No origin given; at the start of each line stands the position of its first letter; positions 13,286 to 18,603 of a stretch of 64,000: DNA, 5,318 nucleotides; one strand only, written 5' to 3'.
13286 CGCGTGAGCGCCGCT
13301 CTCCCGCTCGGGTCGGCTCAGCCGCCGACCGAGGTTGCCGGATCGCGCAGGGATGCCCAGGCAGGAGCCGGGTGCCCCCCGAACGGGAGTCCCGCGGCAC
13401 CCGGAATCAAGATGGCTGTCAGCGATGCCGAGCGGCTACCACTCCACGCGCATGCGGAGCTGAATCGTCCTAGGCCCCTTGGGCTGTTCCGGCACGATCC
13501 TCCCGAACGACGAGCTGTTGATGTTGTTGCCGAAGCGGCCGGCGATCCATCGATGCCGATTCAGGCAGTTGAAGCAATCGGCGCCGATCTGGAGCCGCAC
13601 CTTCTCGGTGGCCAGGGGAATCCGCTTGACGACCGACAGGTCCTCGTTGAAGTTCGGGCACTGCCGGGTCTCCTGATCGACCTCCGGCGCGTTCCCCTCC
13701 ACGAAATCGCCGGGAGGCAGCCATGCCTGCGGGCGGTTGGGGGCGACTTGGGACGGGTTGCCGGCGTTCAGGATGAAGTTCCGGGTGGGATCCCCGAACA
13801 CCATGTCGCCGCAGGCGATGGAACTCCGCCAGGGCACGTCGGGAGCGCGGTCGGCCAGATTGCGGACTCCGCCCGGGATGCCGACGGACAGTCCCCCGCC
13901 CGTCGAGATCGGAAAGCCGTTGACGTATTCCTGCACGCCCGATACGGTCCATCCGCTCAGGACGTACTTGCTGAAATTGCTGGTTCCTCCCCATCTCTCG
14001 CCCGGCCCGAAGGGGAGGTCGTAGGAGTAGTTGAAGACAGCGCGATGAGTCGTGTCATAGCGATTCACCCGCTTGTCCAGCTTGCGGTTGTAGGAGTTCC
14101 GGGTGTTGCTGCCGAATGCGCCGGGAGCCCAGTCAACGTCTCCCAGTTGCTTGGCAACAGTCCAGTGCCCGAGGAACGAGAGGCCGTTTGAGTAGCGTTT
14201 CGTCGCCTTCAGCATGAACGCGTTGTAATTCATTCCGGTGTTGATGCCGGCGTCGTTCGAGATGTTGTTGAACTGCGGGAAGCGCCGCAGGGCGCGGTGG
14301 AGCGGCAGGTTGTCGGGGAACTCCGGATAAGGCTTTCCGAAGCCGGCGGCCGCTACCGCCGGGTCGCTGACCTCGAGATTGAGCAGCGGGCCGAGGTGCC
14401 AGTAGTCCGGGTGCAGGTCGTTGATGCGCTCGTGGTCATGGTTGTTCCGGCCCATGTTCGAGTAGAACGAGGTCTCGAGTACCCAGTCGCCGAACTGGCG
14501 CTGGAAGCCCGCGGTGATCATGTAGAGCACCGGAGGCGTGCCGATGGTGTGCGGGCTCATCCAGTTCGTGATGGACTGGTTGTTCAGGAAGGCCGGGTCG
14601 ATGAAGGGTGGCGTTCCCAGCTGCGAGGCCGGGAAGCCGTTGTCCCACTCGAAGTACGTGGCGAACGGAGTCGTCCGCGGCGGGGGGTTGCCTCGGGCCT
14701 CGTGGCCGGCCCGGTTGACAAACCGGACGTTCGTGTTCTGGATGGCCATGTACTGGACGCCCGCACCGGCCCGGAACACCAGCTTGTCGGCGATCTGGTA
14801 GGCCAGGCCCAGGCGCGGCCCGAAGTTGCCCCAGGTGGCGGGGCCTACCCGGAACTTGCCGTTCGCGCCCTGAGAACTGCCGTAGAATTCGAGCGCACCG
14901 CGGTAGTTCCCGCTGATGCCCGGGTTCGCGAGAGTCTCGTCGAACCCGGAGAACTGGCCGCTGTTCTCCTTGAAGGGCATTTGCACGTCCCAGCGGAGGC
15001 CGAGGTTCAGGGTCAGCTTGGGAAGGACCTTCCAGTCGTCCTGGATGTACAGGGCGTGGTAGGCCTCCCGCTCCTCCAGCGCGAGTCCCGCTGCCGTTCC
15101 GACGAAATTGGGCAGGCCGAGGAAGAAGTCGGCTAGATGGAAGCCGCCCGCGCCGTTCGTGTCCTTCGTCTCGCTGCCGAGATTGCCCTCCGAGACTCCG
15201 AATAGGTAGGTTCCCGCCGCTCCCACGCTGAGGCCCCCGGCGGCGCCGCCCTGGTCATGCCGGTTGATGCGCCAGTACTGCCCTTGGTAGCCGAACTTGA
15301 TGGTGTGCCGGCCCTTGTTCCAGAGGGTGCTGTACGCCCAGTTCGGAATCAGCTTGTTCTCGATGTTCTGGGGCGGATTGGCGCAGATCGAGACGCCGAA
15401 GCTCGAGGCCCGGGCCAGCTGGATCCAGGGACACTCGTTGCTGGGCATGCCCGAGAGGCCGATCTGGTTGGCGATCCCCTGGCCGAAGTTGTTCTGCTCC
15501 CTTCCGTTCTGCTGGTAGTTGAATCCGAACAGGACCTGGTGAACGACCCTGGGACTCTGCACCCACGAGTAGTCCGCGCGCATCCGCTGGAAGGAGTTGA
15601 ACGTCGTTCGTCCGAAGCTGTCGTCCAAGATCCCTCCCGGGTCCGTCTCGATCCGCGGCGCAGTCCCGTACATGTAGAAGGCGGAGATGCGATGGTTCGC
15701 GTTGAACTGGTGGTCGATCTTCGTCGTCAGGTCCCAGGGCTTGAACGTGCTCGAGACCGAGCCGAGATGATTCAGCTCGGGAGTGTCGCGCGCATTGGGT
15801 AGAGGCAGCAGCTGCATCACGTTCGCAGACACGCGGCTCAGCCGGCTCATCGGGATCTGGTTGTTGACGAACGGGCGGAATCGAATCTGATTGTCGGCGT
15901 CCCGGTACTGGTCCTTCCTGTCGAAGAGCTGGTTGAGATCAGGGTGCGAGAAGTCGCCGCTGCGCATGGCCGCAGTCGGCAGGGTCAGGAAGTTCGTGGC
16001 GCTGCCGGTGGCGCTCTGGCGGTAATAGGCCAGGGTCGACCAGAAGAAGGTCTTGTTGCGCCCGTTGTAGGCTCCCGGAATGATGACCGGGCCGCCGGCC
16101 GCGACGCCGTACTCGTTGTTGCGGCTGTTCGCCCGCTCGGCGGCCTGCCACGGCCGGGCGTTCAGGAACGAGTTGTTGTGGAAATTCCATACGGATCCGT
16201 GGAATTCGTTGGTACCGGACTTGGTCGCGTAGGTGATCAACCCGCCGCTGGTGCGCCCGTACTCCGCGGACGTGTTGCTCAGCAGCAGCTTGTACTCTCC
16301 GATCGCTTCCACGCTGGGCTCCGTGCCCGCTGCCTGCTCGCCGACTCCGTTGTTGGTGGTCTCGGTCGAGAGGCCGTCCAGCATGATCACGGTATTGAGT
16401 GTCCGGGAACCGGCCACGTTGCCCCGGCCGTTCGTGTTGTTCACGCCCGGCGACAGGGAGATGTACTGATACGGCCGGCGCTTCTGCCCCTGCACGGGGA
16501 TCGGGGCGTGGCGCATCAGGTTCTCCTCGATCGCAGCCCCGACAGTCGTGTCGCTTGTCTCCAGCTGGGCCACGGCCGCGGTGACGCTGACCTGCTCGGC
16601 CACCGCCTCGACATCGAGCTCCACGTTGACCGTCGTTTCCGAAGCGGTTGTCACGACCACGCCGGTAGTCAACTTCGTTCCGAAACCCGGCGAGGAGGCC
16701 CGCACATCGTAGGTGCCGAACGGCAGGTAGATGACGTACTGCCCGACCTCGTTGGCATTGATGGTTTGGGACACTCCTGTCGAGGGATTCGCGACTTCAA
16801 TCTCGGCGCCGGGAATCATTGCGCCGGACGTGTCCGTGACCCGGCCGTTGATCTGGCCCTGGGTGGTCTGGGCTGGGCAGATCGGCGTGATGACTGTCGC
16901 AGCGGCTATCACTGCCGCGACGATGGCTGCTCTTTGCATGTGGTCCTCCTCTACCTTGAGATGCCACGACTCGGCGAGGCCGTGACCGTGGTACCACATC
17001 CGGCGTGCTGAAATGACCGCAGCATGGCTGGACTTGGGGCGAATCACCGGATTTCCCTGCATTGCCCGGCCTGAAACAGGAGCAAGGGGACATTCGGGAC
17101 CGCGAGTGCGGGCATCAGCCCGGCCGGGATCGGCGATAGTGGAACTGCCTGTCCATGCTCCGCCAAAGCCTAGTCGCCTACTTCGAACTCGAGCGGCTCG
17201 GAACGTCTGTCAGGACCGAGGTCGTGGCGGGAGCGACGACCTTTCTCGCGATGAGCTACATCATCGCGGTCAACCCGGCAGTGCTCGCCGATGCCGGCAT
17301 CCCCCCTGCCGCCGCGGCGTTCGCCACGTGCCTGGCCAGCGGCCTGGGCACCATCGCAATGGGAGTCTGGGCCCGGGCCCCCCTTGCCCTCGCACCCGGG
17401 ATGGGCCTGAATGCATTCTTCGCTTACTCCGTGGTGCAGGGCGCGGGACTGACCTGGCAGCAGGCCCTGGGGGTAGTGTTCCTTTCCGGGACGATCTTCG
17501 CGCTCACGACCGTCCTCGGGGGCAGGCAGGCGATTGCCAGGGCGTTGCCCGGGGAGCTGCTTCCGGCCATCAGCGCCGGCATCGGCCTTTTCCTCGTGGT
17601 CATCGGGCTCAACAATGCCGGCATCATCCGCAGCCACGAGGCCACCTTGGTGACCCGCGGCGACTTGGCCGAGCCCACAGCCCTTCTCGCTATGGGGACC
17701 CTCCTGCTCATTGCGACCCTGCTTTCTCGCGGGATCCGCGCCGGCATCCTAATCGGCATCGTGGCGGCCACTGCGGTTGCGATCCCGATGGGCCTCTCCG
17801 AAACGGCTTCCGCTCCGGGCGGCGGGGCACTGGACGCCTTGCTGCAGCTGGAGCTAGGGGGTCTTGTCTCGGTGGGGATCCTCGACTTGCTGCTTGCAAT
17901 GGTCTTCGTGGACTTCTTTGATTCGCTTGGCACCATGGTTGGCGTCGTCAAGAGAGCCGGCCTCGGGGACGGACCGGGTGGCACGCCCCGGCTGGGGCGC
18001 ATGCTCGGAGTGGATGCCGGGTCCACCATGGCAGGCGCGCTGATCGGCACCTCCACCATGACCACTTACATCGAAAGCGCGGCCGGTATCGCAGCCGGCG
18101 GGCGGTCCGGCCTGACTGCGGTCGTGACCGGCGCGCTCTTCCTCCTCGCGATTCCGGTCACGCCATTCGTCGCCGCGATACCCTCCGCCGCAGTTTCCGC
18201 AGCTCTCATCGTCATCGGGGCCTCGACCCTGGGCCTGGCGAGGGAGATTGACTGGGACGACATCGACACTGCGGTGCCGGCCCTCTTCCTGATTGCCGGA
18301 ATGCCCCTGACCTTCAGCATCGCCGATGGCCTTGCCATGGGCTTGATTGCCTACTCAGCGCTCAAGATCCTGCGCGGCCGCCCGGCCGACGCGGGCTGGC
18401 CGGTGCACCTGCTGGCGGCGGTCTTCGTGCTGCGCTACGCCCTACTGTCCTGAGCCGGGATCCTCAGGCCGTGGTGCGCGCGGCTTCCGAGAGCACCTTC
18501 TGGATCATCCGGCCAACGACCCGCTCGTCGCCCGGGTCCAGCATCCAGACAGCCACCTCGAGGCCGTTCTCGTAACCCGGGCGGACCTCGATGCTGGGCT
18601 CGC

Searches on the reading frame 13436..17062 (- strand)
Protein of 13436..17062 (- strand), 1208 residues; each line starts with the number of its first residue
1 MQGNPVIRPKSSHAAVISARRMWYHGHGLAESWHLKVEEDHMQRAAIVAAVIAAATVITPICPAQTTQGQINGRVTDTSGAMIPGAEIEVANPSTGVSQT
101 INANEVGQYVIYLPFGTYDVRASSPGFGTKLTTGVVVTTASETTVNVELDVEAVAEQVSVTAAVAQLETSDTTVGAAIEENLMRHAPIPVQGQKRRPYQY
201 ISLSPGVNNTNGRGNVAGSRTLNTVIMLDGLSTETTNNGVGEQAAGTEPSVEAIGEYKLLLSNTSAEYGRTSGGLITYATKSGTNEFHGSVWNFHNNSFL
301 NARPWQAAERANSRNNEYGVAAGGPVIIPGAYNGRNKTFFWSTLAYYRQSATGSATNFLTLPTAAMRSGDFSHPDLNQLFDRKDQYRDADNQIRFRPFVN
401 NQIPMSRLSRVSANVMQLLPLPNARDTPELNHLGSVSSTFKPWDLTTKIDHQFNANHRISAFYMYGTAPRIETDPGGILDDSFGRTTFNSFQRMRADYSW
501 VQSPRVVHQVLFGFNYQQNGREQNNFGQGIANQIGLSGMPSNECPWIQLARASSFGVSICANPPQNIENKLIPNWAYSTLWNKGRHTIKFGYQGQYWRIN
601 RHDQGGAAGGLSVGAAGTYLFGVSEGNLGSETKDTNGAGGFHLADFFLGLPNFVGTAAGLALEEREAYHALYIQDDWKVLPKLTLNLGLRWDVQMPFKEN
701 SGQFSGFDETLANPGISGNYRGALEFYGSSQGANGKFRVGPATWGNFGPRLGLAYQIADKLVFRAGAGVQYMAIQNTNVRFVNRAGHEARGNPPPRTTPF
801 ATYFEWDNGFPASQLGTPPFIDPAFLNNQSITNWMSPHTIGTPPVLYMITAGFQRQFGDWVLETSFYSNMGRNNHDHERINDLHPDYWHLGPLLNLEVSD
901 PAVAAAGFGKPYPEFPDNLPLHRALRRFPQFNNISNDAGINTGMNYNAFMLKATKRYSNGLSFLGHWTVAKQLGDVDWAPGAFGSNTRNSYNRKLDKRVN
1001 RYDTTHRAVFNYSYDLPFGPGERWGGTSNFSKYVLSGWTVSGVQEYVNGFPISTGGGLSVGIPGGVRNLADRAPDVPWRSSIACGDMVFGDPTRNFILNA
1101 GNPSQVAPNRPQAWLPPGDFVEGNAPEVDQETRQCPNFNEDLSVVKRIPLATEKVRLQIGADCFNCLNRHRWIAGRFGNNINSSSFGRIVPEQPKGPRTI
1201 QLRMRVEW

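Call 3: search_protein_families(library=pfam, proteins=[window:13436-17062:-], max_evalue=0.01)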
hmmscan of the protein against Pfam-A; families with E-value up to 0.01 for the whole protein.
window:13436-17062:- (1208 aa): 3 families
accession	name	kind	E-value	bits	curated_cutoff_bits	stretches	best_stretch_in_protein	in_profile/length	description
PF25183.1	OMP_b-brl_4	-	4e-155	518.9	30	1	279-1201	1-838/838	Outer membrane beta barrel domain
PF13620.12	CarboxypepD_reg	-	5.5e-17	62.3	32.3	1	70-149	1-81/82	Carboxypeptidase regulatory-like domain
PF00593.30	TonB_dep_Rec_b-barrel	-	9e-06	26.2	27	1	431-774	12-244/436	TonB dependent receptor-like, beta-barrel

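Call 4: search_protein_families(library=ncbifam, proteins=[window:13436-17062:-], max_evalue=0.01)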
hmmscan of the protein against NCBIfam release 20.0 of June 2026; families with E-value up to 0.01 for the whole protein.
window:13436-17062:- (1208 aa): 1 family
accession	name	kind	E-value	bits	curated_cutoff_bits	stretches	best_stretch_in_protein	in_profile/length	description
NF049945.1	TonB_dep_FCYXU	equivalog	9.3e-05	21.2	825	1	663-702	377-416/697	TonB-dependent receptor, FCYXU motif-type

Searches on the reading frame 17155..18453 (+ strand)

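Call 33: search_protein_families(library=pfam, proteins=[window:17155-18453:+], max_evalue=0.001)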
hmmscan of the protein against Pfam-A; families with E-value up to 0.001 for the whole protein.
window:17155-18453:+ (432 aa): 1 family
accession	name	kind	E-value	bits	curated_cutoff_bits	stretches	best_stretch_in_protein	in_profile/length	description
PF00860.26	Xan_ur_permease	-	3e-38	132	27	1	22-390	3-384/389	Permease family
